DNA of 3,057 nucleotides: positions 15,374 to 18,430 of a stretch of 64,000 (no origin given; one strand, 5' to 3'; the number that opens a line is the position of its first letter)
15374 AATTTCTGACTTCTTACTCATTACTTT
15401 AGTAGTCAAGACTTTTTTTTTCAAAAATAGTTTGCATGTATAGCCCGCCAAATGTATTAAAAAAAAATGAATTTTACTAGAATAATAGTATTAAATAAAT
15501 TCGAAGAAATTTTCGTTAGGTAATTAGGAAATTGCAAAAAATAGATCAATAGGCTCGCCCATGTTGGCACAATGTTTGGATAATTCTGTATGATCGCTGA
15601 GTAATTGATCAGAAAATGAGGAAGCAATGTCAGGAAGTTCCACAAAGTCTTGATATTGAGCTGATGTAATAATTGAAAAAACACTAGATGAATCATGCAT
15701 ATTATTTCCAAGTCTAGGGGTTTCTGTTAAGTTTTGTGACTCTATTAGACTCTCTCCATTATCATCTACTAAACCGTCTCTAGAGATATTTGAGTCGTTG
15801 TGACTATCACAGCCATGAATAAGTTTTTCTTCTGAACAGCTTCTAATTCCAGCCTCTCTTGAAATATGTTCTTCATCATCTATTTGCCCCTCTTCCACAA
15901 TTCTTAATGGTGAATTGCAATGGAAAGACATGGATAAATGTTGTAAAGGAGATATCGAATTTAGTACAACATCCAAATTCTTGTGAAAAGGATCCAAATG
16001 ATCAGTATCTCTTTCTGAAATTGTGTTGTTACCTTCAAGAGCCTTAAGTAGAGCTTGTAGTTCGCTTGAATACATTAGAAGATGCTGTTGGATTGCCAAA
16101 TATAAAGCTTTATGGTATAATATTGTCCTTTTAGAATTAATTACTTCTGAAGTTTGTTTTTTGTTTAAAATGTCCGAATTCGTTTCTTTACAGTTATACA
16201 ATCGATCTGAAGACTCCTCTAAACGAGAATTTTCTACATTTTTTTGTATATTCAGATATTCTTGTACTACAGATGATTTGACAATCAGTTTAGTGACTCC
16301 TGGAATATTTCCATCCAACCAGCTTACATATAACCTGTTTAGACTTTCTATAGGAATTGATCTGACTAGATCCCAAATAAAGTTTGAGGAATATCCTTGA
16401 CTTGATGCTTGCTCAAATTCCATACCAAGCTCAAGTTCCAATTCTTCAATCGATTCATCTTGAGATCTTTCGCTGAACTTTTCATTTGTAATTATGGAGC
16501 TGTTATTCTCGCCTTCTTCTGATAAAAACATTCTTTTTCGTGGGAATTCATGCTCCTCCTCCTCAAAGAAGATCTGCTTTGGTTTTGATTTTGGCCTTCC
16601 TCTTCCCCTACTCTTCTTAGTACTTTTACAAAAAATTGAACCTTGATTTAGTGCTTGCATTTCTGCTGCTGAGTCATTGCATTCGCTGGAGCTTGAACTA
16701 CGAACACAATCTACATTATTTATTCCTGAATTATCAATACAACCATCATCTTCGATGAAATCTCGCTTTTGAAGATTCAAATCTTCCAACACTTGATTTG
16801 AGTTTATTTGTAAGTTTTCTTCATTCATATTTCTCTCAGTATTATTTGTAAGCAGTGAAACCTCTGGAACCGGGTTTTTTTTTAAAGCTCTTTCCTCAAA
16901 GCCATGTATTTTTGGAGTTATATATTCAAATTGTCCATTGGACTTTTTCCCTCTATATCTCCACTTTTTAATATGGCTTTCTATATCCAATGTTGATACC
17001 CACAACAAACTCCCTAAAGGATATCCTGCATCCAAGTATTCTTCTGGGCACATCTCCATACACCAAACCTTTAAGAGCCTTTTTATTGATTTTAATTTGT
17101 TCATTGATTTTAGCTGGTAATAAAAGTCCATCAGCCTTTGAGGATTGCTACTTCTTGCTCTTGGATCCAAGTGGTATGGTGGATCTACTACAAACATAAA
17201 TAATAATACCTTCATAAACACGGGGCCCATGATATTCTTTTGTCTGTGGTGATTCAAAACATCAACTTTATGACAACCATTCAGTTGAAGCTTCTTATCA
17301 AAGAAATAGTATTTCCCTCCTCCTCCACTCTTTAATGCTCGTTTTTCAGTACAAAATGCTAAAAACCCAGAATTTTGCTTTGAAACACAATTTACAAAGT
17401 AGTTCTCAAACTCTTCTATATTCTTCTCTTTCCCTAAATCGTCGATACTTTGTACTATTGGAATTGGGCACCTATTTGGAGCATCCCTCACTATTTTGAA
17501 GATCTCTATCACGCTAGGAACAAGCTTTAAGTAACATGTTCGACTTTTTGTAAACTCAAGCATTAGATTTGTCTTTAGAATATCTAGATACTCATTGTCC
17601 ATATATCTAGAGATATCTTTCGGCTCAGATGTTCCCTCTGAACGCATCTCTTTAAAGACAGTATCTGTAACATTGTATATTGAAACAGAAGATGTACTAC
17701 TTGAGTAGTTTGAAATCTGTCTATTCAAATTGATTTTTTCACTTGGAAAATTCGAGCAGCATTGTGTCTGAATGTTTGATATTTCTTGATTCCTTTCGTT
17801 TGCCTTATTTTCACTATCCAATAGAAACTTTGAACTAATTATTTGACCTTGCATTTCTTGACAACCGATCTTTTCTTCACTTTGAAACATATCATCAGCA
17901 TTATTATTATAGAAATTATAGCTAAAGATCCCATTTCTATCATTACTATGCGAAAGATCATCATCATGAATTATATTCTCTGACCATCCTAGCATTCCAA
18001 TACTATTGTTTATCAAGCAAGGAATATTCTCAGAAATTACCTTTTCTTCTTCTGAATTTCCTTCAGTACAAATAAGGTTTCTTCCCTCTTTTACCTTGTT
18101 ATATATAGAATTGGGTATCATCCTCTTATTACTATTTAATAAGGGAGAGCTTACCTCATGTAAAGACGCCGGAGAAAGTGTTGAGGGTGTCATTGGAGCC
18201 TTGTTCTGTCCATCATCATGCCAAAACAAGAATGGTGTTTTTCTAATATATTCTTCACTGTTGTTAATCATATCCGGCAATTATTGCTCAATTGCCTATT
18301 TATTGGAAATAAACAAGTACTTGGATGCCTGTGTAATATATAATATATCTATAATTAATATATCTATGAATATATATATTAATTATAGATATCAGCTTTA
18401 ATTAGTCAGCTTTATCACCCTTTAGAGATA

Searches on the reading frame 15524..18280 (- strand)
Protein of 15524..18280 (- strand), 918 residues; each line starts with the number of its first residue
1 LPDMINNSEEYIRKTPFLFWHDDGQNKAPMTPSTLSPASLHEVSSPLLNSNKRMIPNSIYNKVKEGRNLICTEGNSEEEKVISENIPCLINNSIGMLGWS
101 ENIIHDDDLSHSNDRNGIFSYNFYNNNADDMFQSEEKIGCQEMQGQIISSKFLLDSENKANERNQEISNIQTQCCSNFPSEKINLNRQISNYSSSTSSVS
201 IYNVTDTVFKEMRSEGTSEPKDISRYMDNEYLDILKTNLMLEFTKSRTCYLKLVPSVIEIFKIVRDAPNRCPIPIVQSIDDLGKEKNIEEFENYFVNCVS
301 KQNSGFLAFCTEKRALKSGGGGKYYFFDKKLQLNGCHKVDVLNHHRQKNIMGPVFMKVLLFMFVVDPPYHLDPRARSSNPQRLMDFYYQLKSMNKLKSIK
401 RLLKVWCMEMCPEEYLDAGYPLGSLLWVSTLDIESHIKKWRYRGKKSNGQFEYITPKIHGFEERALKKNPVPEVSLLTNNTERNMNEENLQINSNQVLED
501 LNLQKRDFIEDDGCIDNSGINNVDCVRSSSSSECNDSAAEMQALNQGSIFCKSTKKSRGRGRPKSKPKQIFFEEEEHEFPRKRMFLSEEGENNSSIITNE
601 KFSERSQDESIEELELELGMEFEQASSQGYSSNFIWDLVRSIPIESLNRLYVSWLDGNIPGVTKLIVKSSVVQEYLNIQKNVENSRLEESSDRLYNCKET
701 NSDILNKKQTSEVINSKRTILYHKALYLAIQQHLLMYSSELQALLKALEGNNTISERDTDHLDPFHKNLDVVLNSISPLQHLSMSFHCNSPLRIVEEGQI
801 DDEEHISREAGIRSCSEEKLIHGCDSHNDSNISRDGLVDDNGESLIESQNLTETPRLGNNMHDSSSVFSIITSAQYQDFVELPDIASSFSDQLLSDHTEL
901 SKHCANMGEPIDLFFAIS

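Call 3: search_protein_families(library=pfam, proteins=[window:15524-18280:-], max_evalue=10)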
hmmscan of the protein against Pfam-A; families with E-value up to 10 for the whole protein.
window:15524-18280:- (918 aa): 0 families

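Call 4: search_solved_structures(query=window:15524-18280:-, max_evalue=10, show_alignments=3)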
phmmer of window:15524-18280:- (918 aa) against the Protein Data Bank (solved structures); distinct sequences matched with E-value up to 10: 1.
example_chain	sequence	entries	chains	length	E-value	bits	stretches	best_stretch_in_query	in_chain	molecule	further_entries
1eig_A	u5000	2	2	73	0.51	11.8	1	171-229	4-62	EOTAXIN-2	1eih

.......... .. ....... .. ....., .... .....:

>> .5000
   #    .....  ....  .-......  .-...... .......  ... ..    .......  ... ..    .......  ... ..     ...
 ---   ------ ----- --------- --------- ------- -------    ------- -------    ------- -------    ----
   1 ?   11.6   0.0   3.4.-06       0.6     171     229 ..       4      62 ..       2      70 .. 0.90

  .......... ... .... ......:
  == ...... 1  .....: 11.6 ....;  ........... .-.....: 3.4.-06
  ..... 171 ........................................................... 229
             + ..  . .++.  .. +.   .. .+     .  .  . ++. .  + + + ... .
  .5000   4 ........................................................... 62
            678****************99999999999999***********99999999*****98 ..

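Call 5: find_homologous_proteins(query=window:15524-18280:-, max_evalue=0.001)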
Query window:15524-18280:- (918 aa): 12 proteins with E <= 0.001 among 6546 candidates.
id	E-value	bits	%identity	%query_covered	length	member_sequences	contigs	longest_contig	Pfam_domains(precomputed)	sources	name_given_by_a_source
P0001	0.0e+0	2066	100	100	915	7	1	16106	-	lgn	-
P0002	0.0e+0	1827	88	100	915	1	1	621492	-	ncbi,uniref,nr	ncbi:uncharacterized protein ELE39_002419 [Cryptosporidium sp. chipmunk genotype I]|uniref:uncharact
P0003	0.0e+0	1716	84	100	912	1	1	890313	-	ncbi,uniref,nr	ncbi:uncharacterized protein cubi_02394 [Cryptosporidium ubiquitum]|uniref:Uncharacterized protein n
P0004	0.0e+0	1702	83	100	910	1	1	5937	-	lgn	-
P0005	0.0e+0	1517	75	100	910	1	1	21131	-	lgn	-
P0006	0.0e+0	1514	100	56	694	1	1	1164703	-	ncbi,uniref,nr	ncbi:hypothetical predicted AT hook motif protein, unknown function [Cryptosporidium parvum]|uniref:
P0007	0.0e+0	1452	71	100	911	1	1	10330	-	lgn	-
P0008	0.0e+0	1325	67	100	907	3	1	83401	-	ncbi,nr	ncbi:hypothetical protein OIY81_1999 [Cryptosporidium canis]|nr:hypothetical protein OIY81_1999 [Cry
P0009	0.0e+0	1167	62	100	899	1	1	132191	-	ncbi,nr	ncbi:hypothetical protein HWI79_2410 [Cryptosporidium felis]|nr:hypothetical protein HWI79_2410 [Cry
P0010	3.9e-215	735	83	29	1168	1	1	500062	-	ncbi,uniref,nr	ncbi:hypothetical protein FG386_000353 [Cryptosporidium ryanae]|uniref:uncharacterized protein n=1 T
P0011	5.3e-214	731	46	80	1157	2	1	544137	-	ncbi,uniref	ncbi:hypothetical protein RS030_71083 [Cryptosporidium xiaoi]|uniref:Uncharacterized protein n=1 Tax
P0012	1.2e-172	595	50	60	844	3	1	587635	-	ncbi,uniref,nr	ncbi:hypothetical protein cand_005620 [Cryptosporidium andersoni]|uniref:Uncharacterized protein n=1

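Call 14: find_encoding_contigs(protein=P0012, flank=6000, max_places=2)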
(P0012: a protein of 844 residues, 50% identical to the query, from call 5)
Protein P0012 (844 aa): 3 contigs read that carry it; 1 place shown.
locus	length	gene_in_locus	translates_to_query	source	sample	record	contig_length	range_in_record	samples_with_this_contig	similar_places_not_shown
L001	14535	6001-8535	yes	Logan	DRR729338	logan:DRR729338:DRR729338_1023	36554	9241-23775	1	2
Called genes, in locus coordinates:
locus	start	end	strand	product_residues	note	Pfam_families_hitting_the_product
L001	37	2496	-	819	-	PF22600:MTPAP-like_central (weak)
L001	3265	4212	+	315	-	PF01346:FKBP_N, PF00254:FKBP_C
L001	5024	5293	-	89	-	-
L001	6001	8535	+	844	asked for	-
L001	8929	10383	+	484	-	-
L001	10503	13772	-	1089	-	PF00270:DEAD (faint), PF04851:ResIII (faint), PF06733:DEAD_2, PF23109:ARCH_RTEL1, PF13307:Helicase_C_2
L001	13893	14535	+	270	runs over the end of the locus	PF00226:DnaJ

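Call 15: find_encoding_contigs(protein=P0011, flank=6000, max_places=2)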
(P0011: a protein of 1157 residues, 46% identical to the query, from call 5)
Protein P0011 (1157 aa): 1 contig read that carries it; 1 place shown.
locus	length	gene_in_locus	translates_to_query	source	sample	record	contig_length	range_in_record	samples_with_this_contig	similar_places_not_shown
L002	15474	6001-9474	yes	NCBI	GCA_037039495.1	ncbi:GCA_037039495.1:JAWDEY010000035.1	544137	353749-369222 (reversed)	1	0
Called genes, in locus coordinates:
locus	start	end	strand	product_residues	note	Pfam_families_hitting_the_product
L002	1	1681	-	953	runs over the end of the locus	PF22600:MTPAP-like_central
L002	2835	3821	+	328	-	PF01346:FKBP_N (weak), PF00254:FKBP_C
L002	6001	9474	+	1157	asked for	-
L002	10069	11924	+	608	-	-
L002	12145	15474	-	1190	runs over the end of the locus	PF00270:DEAD (faint), PF04851:ResIII (faint), PF06733:DEAD_2, PF23109:ARCH_RTEL1, PF13307:Helicase_C_2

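Call 16: find_encoding_contigs(protein=P0009, flank=3000, max_places=1)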
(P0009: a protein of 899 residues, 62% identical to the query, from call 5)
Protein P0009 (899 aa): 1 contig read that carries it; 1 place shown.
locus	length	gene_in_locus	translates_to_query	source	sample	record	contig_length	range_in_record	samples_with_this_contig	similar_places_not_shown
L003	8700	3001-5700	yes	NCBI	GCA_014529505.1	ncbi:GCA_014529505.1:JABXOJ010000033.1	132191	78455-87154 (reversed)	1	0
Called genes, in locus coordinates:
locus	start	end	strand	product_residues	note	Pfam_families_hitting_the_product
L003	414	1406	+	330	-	PF01346:FKBP_N, PF00254:FKBP_C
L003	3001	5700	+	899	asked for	-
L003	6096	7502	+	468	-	-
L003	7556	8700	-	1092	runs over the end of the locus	PF00270:DEAD (faint), PF04851:ResIII (faint), PF06733:DEAD_2, PF23109:ARCH_RTEL1, PF13307:Helicase_C_2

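Call 17: find_encoding_contigs(protein=P0008, flank=3000, max_places=1)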
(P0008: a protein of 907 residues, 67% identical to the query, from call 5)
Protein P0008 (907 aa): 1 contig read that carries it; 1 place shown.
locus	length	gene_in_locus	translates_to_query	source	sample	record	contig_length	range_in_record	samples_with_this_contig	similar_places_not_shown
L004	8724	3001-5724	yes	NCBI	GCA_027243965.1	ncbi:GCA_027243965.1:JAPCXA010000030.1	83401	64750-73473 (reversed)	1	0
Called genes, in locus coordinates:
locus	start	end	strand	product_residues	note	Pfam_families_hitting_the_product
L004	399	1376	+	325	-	PF01346:FKBP_N (weak), PF00254:FKBP_C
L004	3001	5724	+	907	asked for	-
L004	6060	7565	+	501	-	-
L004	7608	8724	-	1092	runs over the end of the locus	PF00270:DEAD (faint), PF04851:ResIII (faint), PF06733:DEAD_2, PF23109:ARCH_RTEL1, PF13307:Helicase_C_2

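Call 18: find_encoding_contigs(protein=P0003, flank=3000, max_places=1)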
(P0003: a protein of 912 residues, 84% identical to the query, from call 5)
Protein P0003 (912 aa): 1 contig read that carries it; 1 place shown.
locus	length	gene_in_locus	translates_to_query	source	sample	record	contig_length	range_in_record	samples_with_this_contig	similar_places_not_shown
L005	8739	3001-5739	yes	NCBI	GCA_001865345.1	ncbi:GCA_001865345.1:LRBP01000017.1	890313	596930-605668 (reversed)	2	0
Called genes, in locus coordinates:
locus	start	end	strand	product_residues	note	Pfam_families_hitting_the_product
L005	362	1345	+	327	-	PF01346:FKBP_N (weak), PF00254:FKBP_C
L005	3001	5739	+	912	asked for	-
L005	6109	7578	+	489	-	-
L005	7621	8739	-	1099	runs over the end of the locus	PF00270:DEAD (faint), PF04851:ResIII (faint), PF06733:DEAD_2, PF23109:ARCH_RTEL1, PF13307:Helicase_C_2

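Call 50: list_cluster_members(proteins=[P0006, P0001, P0024])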
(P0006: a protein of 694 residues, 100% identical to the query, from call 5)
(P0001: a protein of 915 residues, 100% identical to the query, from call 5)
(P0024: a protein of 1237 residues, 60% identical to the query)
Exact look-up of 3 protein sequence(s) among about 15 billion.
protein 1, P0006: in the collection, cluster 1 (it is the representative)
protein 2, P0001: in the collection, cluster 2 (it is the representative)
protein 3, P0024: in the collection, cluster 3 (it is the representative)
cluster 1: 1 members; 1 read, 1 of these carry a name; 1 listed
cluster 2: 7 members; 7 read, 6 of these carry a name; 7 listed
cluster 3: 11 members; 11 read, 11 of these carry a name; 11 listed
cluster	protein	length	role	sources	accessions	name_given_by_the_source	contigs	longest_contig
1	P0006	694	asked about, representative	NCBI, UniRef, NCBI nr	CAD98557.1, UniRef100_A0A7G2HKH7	hypothetical predicted AT hook motif protein, unknown function [Cryptosporidium parvum] | Uncharacterized protein n=1 Tax=Cryptosporidium parvum TaxID=5807 RepID=A0A7G2HKH7_CRYPV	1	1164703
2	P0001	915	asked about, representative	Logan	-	-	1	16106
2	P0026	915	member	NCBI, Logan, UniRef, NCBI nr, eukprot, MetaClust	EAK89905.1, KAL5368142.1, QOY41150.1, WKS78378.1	hypothetical protein [Cryptosporidium parvum Iowa II] | Uncharacterized protein n=2 Tax=Cryptosporidium parvum TaxID=5807 RepID=Q5CX34_CRYPI | QOY41150.1 hypothetical protein CPATCC_002804 [Cryptosporidium parvum]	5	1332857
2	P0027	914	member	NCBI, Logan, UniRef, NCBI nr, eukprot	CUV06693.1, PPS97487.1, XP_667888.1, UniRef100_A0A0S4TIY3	unnamed protein product [Cryptosporidium hominis] | Uncharacterized protein n=1 Tax=Cryptosporidium hominis TaxID=237895 ... | At1g20580.1 [Cryptosporidium hominis TU502]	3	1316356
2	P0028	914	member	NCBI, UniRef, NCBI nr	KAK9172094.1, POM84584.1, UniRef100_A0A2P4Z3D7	hypothetical protein CmeUKMEL1_13125 [Cryptosporidium meleagridis] | Uncharacterized protein n=1 Tax=Cryptosporidium meleagridis TaxID=93969 ...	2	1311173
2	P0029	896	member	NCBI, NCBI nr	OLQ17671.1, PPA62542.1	hypothetical protein ChUKH1_11885 [Cryptosporidium hominis] | hypothetical protein ChTU502y2012_406g1045 [Cryptosporidium hominis]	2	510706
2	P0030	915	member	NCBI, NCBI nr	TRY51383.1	Uncharacterized protein CTYZ_00001455 [Cryptosporidium tyzzeri]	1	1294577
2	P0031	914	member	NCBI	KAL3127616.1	hypothetical protein CHM_6g2680 [Cryptosporidium hominis]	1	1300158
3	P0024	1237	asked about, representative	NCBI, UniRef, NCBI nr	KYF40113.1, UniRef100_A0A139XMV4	hypothetical protein TGARI_314700 [Toxoplasma gondii ARI] | Uncharacterized protein n=2 Tax=Toxoplasma gondii TaxID=5811 RepID=A0A139XMV4_TOXGO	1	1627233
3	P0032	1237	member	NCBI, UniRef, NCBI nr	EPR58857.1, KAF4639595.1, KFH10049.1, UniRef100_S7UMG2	hypothetical protein TGGT1_314700 [Toxoplasma gondii GT1] | Uncharacterized protein n=5 Tax=Toxoplasma gondii TaxID=5811 RepID=S7UMG2_TOXGG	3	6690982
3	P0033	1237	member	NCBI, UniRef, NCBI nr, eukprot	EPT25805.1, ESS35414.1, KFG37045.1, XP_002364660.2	hypothetical protein TGME49_314700 [Toxoplasma gondii ME49] | Uncharacterized protein n=6 Tax=Toxoplasma gondii TaxID=5811 RepID=A0A125YZQ0_TOXGV | XP_002364660.2 hypothetical protein TGME49_314700 [Toxoplasma gondii ME49]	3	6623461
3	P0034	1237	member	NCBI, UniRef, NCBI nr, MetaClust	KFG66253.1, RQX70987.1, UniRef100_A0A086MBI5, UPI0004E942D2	hypothetical protein TGRUB_314700 [Toxoplasma gondii RUB] | Uncharacterized protein n=2 Tax=Toxoplasma gondii TaxID=5811 RepID=A0A086MBI5_TOXGO | status=active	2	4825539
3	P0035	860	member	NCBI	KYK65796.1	hypothetical protein TGPRC2_314700B, partial [Toxoplasma gondii TgCatPRC2]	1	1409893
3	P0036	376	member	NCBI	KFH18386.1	hypothetical protein TGMAS_314700A, partial [Toxoplasma gondii MAS]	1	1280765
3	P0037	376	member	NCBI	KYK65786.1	hypothetical protein TGPRC2_314700A, partial [Toxoplasma gondii TgCatPRC2]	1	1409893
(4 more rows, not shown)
